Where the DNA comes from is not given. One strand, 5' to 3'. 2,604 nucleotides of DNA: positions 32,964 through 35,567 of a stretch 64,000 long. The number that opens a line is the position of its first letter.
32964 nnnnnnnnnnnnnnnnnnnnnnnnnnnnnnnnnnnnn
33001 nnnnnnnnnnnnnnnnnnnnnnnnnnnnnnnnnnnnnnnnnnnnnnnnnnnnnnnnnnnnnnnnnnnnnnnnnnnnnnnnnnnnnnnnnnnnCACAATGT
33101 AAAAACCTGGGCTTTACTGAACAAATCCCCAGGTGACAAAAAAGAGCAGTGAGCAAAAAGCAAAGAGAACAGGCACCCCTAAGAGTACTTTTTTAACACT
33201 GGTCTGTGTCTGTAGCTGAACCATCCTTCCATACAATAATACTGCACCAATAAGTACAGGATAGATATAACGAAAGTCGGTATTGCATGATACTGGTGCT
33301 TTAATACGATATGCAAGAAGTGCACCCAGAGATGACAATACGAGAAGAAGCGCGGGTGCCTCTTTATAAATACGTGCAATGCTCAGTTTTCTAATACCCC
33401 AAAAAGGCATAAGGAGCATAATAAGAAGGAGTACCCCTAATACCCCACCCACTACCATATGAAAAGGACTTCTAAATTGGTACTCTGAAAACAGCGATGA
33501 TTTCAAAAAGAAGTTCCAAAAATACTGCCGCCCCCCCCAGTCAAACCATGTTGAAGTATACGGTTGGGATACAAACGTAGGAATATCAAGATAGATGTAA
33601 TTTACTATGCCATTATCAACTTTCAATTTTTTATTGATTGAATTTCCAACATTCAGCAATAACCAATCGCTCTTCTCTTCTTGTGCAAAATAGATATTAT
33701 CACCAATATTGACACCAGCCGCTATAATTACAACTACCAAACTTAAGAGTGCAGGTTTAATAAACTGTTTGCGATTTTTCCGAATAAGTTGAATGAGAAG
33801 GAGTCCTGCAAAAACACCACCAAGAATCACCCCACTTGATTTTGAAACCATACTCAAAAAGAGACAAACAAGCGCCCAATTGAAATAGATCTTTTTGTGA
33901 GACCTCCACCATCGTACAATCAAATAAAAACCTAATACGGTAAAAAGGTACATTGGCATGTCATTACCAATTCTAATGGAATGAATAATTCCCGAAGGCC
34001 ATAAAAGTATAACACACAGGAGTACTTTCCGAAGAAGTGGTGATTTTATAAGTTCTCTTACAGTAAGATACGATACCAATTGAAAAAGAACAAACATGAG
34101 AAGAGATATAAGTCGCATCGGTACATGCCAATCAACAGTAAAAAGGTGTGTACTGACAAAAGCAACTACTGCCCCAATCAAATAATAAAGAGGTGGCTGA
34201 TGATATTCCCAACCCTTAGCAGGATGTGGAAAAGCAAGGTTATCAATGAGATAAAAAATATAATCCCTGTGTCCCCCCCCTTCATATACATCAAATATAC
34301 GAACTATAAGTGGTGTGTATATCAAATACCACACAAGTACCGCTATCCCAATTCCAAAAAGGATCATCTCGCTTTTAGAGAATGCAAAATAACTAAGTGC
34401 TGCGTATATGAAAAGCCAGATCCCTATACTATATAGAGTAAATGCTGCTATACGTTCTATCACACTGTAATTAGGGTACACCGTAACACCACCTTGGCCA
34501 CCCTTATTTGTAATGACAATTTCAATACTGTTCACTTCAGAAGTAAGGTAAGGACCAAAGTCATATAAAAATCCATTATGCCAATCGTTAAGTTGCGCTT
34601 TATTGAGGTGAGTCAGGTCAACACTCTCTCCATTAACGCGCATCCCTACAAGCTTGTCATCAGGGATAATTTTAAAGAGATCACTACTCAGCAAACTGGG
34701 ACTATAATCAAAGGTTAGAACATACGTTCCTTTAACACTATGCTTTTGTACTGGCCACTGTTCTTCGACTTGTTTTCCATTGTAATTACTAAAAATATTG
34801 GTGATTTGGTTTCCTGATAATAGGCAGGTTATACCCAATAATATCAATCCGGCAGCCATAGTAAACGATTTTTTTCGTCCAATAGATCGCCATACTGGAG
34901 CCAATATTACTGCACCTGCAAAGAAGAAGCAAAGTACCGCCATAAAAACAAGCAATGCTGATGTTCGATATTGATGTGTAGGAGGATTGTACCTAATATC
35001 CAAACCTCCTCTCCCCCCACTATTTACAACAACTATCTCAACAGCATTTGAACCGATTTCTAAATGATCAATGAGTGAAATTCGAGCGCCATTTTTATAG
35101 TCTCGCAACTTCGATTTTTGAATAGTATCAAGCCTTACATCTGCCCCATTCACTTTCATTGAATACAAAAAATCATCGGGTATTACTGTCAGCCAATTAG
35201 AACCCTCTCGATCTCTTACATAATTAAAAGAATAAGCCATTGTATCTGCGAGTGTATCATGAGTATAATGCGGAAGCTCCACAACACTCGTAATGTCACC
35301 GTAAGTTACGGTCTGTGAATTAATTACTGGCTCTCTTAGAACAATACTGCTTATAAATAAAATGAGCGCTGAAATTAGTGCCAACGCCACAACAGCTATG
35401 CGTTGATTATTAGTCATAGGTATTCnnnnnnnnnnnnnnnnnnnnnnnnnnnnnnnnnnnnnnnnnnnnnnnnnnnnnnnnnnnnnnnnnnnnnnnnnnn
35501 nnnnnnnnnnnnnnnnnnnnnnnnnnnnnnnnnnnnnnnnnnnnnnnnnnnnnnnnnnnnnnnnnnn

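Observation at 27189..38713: Envelope cluster in which polytopic lipid-linked-donor transferases carry NPCBM-like lectin domains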

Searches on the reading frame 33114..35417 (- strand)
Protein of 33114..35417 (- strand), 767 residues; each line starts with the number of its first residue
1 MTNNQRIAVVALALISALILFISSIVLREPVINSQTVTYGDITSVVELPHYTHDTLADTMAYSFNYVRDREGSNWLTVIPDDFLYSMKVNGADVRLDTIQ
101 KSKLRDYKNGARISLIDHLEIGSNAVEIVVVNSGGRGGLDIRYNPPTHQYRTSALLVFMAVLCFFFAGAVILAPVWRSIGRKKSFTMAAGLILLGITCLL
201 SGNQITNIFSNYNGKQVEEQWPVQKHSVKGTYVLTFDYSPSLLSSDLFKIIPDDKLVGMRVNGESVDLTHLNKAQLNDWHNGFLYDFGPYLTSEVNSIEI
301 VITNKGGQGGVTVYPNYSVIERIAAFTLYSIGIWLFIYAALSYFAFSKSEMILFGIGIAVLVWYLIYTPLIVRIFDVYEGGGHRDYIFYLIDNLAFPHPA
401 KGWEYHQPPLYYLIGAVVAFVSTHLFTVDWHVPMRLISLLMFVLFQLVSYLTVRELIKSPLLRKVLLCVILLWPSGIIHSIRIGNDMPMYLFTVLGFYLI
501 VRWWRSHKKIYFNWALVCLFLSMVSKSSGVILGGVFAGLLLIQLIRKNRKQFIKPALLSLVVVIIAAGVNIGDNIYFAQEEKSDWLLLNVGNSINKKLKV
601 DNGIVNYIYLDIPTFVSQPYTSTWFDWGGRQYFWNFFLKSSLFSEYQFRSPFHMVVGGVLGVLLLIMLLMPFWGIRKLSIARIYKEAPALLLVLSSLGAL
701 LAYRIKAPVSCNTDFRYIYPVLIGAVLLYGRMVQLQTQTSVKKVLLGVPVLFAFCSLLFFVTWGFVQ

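Call 4: search_protein_families(library=pfam, proteins=[window:33114-35417:-], max_evalue=0.01)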
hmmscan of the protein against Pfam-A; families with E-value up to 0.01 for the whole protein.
window:33114-35417:- (767 aa): 2 families
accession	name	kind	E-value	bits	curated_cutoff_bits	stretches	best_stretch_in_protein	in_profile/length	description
PF13231.12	PMT_2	-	1.2e-05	26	26.1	1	419-566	10-154/160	Dolichyl-phosphate-mannose-protein mannosyltransferase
PF02366.24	PMT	-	0.00086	19.4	22.7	1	431-555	82-211/245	Dolichyl-phosphate-mannose-protein mannosyltransferase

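Call 7: search_protein_families(library=ncbifam, proteins=[window:33114-35417:-], max_evalue=0.001)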
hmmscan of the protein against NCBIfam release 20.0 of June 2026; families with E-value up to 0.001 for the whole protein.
window:33114-35417:- (767 aa): 1 family
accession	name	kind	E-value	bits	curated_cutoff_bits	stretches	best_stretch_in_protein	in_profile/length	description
TIGR03663.1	TIGR03663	subfamily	0.0003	19.9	126.25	1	405-552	50-189/435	flippase activity-associated protein Agl23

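Call 26: find_homologous_proteins(query=window:33114-35417:-, max_evalue=0.001)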
Query window:33114-35417:- (767 aa): 84 proteins with E <= 0.001 among 8000 candidates.
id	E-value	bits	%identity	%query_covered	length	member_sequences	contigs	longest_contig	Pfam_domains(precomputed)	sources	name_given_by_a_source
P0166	0.0e+0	1728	100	100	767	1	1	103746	-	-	-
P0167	0.0e+0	1385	77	100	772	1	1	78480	-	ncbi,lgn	ncbi:MAG: glycosyltransferase family 39 protein [Fibrobacterales bacterium]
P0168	2.9e-186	639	41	97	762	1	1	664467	-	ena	-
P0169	4.9e-102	361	35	76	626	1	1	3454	-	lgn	-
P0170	2.4e-101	358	39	63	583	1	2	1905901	-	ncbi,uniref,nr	ncbi:hypothetical protein [Nitratiruptor tergarcus]|uniref:Glycosyltransferase RgtA/B/C/D-like domai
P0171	1.9e-98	349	37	70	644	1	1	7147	-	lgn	-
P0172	3.5e-96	341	38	68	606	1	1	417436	-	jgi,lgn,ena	-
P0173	6.9e-96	340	36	71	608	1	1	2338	-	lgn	-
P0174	2.2e-95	339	36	66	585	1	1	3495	-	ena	-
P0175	1.3e-94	336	38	69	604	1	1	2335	-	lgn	-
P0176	1.4e-94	336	35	69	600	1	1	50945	-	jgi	jgi:hypothetical protein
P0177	2.8e-94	335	36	70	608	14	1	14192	-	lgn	-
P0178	3.0e-93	332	36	71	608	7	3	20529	-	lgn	-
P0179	3.5e-93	331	35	70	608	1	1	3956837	-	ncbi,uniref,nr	ncbi:hypothetical protein [Gilvimarinus sp. DA14]|uniref:hypothetical protein n=1 Tax=Gilvimarinus s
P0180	3.8e-93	331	38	65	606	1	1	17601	-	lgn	-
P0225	9.9e-88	313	35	66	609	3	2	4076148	-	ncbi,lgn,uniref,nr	ncbi:hypothetical protein [Gilvimarinus agarilyticus]|uniref:hypothetical protein n=1 Tax=Gilvimarin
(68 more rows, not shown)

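Call 27: find_encoding_contigs(protein=P0168, flank=10000, max_places=1)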
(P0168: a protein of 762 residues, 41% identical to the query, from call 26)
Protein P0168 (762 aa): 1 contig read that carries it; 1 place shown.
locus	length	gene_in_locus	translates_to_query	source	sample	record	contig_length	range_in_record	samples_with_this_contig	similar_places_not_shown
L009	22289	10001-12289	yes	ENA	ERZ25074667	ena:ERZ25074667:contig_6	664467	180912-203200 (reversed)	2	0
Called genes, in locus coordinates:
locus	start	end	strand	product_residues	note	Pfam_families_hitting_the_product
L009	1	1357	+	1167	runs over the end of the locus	PF02811:PHP, PF07733:DNA_pol3_alpha, PF17657:DNA_pol3_finger, PF14579:HHH_6, PF01336:tRNA_anti-codon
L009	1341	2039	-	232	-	PF05711:TylF, PF13578:Methyltransf_24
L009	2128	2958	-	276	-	PF03705:CheR_N, PF01739:CheR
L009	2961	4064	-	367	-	PF00072:Response_reg, PF01339:CheB_methylest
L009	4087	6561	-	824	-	PF08376:NIT, PF00672:HAMP, PF00015:MCPsignal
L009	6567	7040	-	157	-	PF01584:CheW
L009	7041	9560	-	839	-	PF01627:Hpt, PF02895:H-kinase_dim (weak), PF02518:HATPase_c, PF01584:CheW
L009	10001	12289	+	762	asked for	-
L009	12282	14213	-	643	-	PF00128:Alpha-amylase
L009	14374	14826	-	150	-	-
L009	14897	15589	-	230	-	-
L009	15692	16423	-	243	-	PF04405:ScdA_N, PF01814:Hemerythrin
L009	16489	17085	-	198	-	PF00027:cNMP_binding, PF13545:HTH_Crp_2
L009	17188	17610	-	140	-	-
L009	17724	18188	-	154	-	PF13972:TetR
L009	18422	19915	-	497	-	PF00282:Pyridoxal_deC, PF00266:Aminotran_5 (weak)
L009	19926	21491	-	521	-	PF00497:SBP_bac_3 (faint), PF03458:Gly_transporter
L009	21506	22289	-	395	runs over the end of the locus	PF03573:OprD (weak)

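Call 28: find_encoding_contigs(protein=P0225, flank=10000, max_places=1)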
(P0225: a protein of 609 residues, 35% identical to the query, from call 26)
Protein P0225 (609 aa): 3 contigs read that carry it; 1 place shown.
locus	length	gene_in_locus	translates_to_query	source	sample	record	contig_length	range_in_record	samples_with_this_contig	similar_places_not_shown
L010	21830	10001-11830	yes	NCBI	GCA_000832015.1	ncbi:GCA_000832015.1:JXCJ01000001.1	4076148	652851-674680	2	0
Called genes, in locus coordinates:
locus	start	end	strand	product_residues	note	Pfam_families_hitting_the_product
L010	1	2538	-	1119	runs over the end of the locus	PF00932:LTD (weak)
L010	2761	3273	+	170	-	PF13527:Acetyltransf_9, PF13673:Acetyltransf_10 (weak), PF00583:Acetyltransf_1, PF13508:Acetyltransf_7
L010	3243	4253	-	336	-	PF12625:Arabinose_bd, PF12833:HTH_18, PF00165:HTH_AraC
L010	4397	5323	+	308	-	PF03331:LpxC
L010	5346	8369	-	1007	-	PF05359:DUF748, PF00691:OmpA (faint)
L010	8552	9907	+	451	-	PF01554:MatE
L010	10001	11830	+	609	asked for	-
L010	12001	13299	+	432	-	PF07690:MFS_1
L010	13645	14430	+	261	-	PF09339:HTH_IclR, PF01614:IclR_C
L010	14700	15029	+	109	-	PF08666:SAF (weak)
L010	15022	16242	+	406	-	PF04295:GD_AH_second, PF20629:GD_AH_C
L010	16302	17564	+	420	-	-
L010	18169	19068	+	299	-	PF00903:Glyoxalase (faint), PF18029:Glyoxalase_6 (faint)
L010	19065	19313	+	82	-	-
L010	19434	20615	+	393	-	PF03786:UxuA, PF01261:AP_endonuc_2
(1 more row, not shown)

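Call 56: predict_structure(alignment_id=A1)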
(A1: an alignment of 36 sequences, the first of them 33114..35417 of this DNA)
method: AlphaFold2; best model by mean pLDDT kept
length: 767 residues; sequences in the alignment: 36
mean_pLDDT: 86.7   pTM: 0.86
mean pLDDT of the five models: 86.7, 86.3, 85.6, 82.9, 80.9
residues with pLDDT >= 90: 369; 70-90: 340; 50-70: 58; < 50: 0
segments of 3 or more residues with pLDDT < 50: none
pLDDT, mean of each block of 10 residues (from residue 1): 90 95 86 82 83 72 87 80 92 92 82 90 92 75 78 92 91 83 89 90 83 80 75 91 82 92 93 90 90 91 82 85 91 91 89 96 88 76 81 78 66 92 87 92 95 95 97 89 85 96 95 96 86 95 90 93 91 70 56 70 92 91 82 90 84 94 92 83 91 92 84 69 91 91 94 96 76
secondary structure, 60 per line:
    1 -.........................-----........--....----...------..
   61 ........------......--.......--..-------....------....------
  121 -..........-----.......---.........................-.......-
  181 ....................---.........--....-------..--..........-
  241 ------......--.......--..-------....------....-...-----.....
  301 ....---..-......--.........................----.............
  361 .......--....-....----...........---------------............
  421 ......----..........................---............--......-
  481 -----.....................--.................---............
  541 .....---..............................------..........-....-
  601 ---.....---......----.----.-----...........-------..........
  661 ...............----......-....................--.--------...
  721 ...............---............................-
elements in order (helices of 4 or more, strands of 3 or more residues): H2-26 E32-39 E42-45 E50-52 E59-68 E75-80 E83-89 H101-104 E111-114 E122-131 E137-143 H147-171 H173-179 H181-200 E204-212 E215-218 E230-239 E247-252 E255-261 H273-276 E283-286 E296-304 E311-316 H319-343 H348-367 H370-373 H375-378 H383-393 H409-426 H431-456 H460-471 H474-479 H486-506 H509-525 H529-545 H549-578 H585-594 H604-608 H612-617 H633-643 H651-675 H680-685 H687-706 H718-735 H739-766

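Call 59: fold_search(model_id=the predicted structure, library=pdb)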
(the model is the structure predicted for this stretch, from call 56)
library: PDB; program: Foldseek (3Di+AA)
matches with E <= 10: 308; with E <= 0.001: 16
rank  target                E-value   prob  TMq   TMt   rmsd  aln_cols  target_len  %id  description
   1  6x0o                  2.0e-05  1.00  0.26  0.20  22.6       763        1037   13  Single-Particle Cryo-EM Structure of Arabinosyltransferase EmbB from Mycobacterium smegmatis (released 2020-06-10)
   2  8b6l_I                3.3e-05  1.00  0.31  0.34  13.0       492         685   11  Subtomogram average of the human Sec61-TRAP-OSTA-translocon (released 2022-12-07)
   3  7bvf_A                3.6e-05  1.00  0.30  0.22  18.6       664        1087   14  Cryo-EM structure of Mycobacterium tuberculosis arabinosyltransferase EmbA-EmbB-AcpM2 in complex with ethambutol (released 2020-04-29)
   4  9n9j_I                5.5e-05  1.00  0.32  0.34  15.7       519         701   13  Structure of a GRP94 folding intermediate engaged with a CCDC134- and FKBP11-bound secretory translocon (released 2025-11-19)
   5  7bvc_B                6.5e-05  1.00  0.31  0.24  19.0       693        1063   13  Cryo-EM structure of Mycobacterium smegmatis arabinosyltransferase EmbA-EmbB-AcpM2 in complex with ethambutol (released 2020-04-29)
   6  8pn9_A                1.4e-04  1.00  0.31  0.36  14.4       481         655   12  Structure of human oligosaccharyltransferase OST-A complex bound to NGI-1 (released 2024-05-08)
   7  3w5n                  2.0e-04  1.00  0.14  0.11  17.8       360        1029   11  Crystal Structure of Streptomyces avermitilis alpha-L-rhamnosidase complexed with L-rhamnose (released 2013-03-20)
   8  7bvh_A                2.7e-04  1.00  0.31  0.24  18.8       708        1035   14  Crystal structure of arabinosyltransferase EmbC2-AcpM2 complex from Mycobacterium smegmatis complexed with di-arabinos (released 2020-04-29)
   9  6s7t_A                3.2e-04  1.00  0.33  0.35  10.1       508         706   12  Cryo-EM structure of human oligosaccharyltransferase complex OST-B (released 2019-12-18)
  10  7bvf_B                4.1e-04  1.00  0.29  0.22  18.4       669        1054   14  Cryo-EM structure of Mycobacterium tuberculosis arabinosyltransferase EmbA-EmbB-AcpM2 in complex with ethambutol (released 2020-04-29)
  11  3w5m                  4.5e-04  1.00  0.14  0.11  15.1       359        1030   11  Crystal Structure of Streptomyces avermitilis alpha-L-rhamnosidase (released 2013-03-20)
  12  7bx8_A                4.7e-04  1.00  0.26  0.20  21.4       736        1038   13  Mycobacterium smegmatis arabinosyltransferase complex EmbB2-AcpM2 in symmetric "resting state" (released 2020-05-27)
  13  6s7o_A                7.7e-04  1.00  0.30  0.34  14.8       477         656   14  Cryo-EM structure of human oligosaccharyltransferase complex OST-A (released 2019-12-18)
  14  5ezm                  8.4e-04  1.00  0.30  0.40   6.5       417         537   13  Crystal Structure of ArnT from Cupriavidus metallidurans in the apo state (released 2016-02-17)
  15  6ftg_5                8.4e-04  1.00  0.30  0.34  14.3       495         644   13  Subtomogram average of OST-containing ribosome-translocon complexes from canine rough microsomal membranes (released 2018-03-21)
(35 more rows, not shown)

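Call 87: search_protein_families(library=padloc, proteins=[window:33114-35417:-], max_evalue=0.001)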
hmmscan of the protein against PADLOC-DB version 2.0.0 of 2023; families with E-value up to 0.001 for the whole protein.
window:33114-35417:- (767 aa): 0 families

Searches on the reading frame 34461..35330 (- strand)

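Call 61: search_protein_families(library=pfam, proteins=[window:34461-35330:-], max_evalue=1)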
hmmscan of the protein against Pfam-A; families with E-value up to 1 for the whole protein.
window:34461-35330:- (290 aa): 1 family
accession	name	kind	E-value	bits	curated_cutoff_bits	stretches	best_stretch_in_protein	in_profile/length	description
PF11101.13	DUF2884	-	0.22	11.6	30.6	0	58-100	34-76/228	Protein of unknown function (DUF2884)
